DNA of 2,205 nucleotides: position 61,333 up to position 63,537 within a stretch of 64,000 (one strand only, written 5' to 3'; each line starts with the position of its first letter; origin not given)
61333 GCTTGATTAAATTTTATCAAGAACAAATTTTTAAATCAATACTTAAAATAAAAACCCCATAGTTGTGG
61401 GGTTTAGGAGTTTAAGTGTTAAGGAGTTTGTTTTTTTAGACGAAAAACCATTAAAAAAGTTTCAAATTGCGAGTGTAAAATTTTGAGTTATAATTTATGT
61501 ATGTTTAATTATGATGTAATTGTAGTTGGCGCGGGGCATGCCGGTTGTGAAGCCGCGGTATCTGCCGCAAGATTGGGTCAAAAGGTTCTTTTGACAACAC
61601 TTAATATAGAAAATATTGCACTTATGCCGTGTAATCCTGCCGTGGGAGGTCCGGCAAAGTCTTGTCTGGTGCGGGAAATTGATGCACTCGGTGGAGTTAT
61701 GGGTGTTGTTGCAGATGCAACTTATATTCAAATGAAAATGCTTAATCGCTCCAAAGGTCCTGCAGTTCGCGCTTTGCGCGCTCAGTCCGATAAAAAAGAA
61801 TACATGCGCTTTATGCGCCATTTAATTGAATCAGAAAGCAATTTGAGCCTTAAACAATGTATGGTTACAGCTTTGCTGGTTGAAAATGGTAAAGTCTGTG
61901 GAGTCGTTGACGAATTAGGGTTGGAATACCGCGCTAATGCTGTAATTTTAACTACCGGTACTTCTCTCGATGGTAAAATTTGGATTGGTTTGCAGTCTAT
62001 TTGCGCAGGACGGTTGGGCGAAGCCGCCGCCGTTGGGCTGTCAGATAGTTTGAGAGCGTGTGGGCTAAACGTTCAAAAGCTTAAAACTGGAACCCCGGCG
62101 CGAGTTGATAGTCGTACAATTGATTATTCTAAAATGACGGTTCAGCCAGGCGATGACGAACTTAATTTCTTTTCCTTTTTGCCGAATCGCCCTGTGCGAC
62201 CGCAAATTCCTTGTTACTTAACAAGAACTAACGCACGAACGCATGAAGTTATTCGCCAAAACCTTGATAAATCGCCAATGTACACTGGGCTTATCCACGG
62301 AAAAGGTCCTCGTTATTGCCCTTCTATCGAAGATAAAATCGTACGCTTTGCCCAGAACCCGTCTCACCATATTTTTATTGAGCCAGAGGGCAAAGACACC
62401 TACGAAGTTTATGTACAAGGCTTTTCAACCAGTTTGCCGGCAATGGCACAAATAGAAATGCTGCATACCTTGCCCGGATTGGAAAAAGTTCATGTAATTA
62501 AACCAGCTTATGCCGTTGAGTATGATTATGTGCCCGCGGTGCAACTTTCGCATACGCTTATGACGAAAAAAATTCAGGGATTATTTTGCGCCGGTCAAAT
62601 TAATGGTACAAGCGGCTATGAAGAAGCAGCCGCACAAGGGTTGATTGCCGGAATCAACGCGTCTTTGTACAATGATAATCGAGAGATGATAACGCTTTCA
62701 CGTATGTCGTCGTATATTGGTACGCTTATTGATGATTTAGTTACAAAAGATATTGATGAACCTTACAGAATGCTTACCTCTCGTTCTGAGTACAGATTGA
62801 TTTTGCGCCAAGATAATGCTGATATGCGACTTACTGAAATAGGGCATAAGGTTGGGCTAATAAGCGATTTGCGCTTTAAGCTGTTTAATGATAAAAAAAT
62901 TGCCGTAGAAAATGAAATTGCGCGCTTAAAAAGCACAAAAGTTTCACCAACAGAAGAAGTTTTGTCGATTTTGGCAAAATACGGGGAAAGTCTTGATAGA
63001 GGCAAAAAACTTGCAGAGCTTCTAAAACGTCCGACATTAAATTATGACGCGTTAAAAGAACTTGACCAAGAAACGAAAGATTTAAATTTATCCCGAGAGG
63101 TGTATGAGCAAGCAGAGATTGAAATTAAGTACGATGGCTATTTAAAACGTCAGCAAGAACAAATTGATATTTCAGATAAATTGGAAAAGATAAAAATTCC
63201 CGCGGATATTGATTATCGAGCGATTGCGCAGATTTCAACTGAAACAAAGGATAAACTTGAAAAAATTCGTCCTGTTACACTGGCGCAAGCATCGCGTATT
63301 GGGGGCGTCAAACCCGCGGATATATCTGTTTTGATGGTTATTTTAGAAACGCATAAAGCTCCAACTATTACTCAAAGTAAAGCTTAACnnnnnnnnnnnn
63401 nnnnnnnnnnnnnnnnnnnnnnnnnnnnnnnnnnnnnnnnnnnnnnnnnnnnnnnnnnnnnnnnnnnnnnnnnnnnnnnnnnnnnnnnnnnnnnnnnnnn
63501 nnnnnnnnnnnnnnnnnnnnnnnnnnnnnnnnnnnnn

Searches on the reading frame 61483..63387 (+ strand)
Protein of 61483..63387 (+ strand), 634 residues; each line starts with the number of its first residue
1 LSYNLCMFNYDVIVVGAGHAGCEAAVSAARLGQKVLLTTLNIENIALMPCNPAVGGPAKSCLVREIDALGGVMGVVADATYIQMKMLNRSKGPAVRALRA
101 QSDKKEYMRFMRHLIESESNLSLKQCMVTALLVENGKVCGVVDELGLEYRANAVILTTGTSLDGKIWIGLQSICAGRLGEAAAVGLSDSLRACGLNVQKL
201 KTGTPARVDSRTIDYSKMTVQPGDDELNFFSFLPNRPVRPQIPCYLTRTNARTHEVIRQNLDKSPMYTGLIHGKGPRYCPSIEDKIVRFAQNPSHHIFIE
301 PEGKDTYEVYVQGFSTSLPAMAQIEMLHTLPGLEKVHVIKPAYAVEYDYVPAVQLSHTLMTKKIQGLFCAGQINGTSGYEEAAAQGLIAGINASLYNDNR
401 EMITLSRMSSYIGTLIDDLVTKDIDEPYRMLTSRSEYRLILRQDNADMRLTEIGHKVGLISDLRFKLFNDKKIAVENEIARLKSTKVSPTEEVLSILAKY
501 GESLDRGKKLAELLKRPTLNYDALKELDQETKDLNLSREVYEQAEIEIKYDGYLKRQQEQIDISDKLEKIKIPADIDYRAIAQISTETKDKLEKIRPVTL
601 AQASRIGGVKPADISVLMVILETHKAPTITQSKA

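Call 34: search_protein_families(library=pfam, proteins=[window:61483-63387:+])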
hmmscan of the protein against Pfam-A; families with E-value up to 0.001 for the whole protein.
window:61483-63387:+ (634 aa): 8 families
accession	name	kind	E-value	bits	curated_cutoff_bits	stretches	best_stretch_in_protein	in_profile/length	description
PF01134.28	GIDA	-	9.1e-162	539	22.1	1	11-400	1-390/391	Glucose inhibited division protein A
PF13932.14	SAM_GIDA_C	-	1.3e-23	83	27.1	1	566-618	5-57/57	tRNA modifying enzyme MnmG/GidA C-terminal helical bundle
PF21680.2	GIDA_C_1st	-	2e-21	77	24.7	1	464-558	3-96/96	tRNA modifying enzyme MnmG/GidA C-terminal helical domain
PF12831.13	FAD_oxidored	-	1.7e-07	31.3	27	1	11-39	1-29/416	FAD dependent oxidoreductase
PF00890.30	FAD_binding_2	-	2.9e-06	27.2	20.4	1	11-39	1-29/414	FAD binding domain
PF07992.20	Pyr_redox_2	-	1.6e-05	24.9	26.1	1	10-159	1-108/291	Pyridine nucleotide-disulphide oxidoreductase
PF03486.20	HI0933_like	-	0.00028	20.9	50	0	11-38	2-29/244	HI0933-like protein Rossmann domain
PF01262.27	AlaDh_PNT_C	-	0.00089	19.2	23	0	11-44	30-63/214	Alanine dehydrogenase/PNT, C-terminal domain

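Call 45: find_encoding_contigs(protein=window:61483-63387:+, flank=10000, max_places=4)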
Protein window:61483-63387:+ (634 aa): 3 contigs read that carry it; 2 places shown.
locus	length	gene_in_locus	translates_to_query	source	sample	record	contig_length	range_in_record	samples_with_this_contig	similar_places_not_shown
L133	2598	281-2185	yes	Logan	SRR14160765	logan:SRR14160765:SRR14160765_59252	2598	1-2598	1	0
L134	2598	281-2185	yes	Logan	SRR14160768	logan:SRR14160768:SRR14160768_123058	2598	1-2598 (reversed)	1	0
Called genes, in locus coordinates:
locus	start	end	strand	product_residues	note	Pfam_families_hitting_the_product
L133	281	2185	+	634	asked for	PF00890:FAD_binding_2 (faint), PF01134:GIDA, PF07992:Pyr_redox_2 (faint), PF12831:FAD_oxidored (weak), PF21680:GIDA_C_1st, PF13932:SAM_GIDA_C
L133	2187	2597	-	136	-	?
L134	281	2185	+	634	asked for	PF00890:FAD_binding_2 (faint), PF01134:GIDA, PF07992:Pyr_redox_2 (faint), PF12831:FAD_oxidored (weak), PF21680:GIDA_C_1st, PF13932:SAM_GIDA_C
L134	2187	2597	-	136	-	?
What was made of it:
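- Tried and rejected: Extending the window rightward through MnmG gave only 2.6-kb contigs (call 45).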
